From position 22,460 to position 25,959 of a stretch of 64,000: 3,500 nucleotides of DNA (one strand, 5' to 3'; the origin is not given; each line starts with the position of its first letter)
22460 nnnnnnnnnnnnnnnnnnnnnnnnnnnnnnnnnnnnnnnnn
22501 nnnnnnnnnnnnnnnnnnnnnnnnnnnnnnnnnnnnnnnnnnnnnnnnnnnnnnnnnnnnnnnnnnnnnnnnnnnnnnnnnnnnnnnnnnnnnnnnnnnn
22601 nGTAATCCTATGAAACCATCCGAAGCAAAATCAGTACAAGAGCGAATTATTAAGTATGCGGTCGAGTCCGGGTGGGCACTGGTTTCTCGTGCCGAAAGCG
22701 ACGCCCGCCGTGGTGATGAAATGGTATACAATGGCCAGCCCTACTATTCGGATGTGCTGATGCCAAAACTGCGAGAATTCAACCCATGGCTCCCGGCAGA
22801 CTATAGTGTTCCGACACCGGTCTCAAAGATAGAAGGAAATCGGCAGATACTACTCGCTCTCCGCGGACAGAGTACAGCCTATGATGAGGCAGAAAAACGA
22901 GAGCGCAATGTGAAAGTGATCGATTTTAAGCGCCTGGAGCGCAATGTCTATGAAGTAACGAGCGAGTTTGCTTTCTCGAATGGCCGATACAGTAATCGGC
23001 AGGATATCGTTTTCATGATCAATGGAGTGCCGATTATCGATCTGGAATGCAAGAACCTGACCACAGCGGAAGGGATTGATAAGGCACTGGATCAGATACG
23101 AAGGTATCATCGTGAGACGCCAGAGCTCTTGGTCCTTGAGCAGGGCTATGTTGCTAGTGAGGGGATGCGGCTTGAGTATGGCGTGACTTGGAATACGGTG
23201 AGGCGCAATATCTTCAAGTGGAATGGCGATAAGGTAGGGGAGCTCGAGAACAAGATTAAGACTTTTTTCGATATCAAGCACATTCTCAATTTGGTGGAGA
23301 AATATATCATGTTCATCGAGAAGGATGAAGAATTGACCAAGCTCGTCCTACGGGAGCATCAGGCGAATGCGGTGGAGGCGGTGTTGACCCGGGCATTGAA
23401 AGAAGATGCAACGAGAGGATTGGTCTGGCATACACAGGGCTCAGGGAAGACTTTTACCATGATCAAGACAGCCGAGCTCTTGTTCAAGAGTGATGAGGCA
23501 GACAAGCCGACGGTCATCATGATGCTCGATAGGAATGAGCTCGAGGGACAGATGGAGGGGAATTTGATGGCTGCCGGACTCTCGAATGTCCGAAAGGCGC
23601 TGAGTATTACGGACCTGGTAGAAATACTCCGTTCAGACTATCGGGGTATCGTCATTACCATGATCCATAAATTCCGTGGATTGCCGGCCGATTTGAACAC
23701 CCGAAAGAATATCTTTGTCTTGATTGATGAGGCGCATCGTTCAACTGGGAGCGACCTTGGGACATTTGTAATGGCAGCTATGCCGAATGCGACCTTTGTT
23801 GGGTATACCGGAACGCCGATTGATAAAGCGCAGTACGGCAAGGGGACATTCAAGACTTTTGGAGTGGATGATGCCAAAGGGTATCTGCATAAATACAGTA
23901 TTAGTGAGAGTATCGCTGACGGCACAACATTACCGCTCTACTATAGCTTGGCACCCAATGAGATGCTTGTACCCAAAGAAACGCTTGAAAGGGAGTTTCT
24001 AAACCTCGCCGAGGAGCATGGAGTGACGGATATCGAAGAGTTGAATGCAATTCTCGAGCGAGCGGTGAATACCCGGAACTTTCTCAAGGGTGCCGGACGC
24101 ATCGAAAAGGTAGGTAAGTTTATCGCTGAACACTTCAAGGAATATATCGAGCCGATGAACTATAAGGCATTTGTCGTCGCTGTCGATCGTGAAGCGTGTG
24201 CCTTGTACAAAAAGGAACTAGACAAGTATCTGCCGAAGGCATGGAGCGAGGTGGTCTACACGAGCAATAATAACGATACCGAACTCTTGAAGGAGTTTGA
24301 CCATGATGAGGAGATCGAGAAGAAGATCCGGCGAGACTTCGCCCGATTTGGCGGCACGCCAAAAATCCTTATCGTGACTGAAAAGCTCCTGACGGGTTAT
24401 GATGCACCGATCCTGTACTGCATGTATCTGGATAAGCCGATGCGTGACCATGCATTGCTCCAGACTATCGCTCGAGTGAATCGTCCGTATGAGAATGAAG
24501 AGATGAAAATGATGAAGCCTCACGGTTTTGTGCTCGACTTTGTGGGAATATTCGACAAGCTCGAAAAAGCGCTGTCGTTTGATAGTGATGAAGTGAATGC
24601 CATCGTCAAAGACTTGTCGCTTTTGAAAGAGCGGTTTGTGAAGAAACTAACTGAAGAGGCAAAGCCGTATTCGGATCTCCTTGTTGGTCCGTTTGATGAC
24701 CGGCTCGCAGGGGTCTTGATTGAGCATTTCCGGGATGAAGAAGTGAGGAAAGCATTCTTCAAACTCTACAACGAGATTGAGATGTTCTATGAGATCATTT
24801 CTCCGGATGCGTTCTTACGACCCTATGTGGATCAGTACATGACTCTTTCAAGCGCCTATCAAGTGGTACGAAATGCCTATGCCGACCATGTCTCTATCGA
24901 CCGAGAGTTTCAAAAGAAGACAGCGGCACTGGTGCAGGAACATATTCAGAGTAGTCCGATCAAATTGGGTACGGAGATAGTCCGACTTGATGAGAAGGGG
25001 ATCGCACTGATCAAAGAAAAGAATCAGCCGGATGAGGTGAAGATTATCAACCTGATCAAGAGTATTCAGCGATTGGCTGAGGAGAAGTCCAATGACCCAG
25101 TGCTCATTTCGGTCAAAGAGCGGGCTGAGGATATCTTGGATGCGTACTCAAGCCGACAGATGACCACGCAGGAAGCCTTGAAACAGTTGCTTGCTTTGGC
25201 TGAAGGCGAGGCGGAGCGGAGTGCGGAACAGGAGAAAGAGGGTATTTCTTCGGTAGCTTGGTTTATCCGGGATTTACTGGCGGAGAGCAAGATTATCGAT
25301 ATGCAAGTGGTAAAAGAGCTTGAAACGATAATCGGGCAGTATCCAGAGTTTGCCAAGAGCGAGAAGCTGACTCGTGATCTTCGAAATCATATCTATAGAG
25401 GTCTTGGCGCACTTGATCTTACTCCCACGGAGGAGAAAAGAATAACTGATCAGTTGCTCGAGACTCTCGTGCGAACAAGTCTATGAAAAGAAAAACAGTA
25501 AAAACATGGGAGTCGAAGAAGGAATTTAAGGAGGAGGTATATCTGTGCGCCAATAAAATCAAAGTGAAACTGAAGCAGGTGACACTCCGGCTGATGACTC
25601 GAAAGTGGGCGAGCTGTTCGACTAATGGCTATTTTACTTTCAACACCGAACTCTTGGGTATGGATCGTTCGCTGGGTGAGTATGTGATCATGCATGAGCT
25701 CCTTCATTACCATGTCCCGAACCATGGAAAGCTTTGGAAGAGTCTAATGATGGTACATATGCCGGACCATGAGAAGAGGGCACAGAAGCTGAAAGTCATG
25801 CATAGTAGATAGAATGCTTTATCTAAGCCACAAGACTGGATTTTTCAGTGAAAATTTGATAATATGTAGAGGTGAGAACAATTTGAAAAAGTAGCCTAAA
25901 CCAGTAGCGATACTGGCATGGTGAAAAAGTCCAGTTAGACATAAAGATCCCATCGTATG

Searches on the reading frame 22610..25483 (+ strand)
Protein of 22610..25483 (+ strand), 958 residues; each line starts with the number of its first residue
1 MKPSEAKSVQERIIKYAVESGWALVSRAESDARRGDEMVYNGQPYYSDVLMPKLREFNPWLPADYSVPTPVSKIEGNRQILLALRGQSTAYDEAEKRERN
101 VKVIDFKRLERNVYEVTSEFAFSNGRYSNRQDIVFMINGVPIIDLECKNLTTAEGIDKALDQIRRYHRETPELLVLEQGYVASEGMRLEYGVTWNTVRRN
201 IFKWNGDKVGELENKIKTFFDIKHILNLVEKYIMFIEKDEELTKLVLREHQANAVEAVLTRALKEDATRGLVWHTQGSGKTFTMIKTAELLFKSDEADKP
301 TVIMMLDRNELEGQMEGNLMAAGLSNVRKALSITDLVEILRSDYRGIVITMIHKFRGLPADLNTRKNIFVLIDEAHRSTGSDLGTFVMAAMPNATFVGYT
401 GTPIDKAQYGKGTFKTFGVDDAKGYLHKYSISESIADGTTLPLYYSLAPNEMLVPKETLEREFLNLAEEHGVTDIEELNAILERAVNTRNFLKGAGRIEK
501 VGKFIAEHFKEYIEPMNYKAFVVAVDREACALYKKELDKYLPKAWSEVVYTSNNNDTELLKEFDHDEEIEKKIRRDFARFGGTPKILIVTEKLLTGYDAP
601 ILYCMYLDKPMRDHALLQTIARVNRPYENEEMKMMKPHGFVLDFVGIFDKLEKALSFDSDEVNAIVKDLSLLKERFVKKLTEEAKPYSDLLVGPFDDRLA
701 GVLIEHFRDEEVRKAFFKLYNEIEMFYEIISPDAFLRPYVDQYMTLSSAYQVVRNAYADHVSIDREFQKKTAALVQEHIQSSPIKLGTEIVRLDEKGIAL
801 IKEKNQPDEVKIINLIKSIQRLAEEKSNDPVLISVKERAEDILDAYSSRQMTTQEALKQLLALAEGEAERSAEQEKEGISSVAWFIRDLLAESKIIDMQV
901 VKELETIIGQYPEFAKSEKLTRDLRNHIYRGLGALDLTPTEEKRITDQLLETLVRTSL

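Call 5: search_protein_families(library=padloc, proteins=[window:22610-25483:+], max_evalue=0.01)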
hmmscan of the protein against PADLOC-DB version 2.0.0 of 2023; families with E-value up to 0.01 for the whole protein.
window:22610-25483:+ (958 aa): 9 families
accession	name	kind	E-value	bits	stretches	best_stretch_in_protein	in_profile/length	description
PDLC03040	REase_I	-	1.4e-85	286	1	74-893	77-948/1029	Type I restriction enzyme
PDLC03048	REase_I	-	2.3e-58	196.2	2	91-533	80-520/976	Type I restriction enzyme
PDLC03041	REase_I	-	4.6e-49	165.3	2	200-539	265-612/1099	Type I restriction enzyme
PDLC03044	REase_I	-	1.3e-48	163.8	2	76-446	81-461/1034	Type I restriction enzyme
PDLC03046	REase_I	-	5.9e-28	95.3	3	114-317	118-331/1025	Type I restriction enzyme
PDLC03045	REase_I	-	1.5e-22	77.4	2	110-442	111-465/995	Type I restriction enzyme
PDLC03043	REase_I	-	5.3e-13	46.8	1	96-261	117-287/313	Type I restriction enzyme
PDLC02707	PbeA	-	8.7e-06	22.6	1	237-378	243-390/672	PbeA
PDLC02704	PbeA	-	3.6e-05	20.4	1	244-346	252-351/682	PbeA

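Call 6: search_protein_families(library=ncbifam, proteins=[window:22610-25483:+], max_evalue=0.01)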
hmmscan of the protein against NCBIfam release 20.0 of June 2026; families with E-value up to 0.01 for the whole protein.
window:22610-25483:+ (958 aa): 1 family
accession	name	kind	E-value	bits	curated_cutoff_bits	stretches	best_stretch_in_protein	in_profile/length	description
TIGR00348.1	hsdR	subfamily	3.3e-136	455.5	284.55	1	68-656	61-666/674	HsdR family type I site-specific deoxyribonuclease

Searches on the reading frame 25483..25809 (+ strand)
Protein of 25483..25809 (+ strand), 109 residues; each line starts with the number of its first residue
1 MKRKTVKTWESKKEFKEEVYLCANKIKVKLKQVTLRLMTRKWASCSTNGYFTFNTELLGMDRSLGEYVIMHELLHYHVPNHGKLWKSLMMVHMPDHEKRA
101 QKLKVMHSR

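Call 5: search_protein_families(library=padloc, proteins=[window:25483-25809:+], max_evalue=0.01)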
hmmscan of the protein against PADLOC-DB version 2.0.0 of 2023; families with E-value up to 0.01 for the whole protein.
window:25483-25809:+ (109 aa): 0 families

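Call 6: search_protein_families(library=ncbifam, proteins=[window:25483-25809:+], max_evalue=0.01)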
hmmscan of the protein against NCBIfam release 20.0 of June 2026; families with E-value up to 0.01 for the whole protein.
window:25483-25809:+ (109 aa): 0 families

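Call 82: search_protein_families(library=pfam, proteins=[window:25483-25809:+], max_evalue=0.001)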
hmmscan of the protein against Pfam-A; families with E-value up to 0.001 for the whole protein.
window:25483-25809:+ (109 aa): 1 family
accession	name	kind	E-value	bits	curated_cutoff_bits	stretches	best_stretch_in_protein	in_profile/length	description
PF01863.23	YgjP-like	-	6.5e-23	82.3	26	1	10-104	111-205/207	YgjP-like, metallopeptidase domain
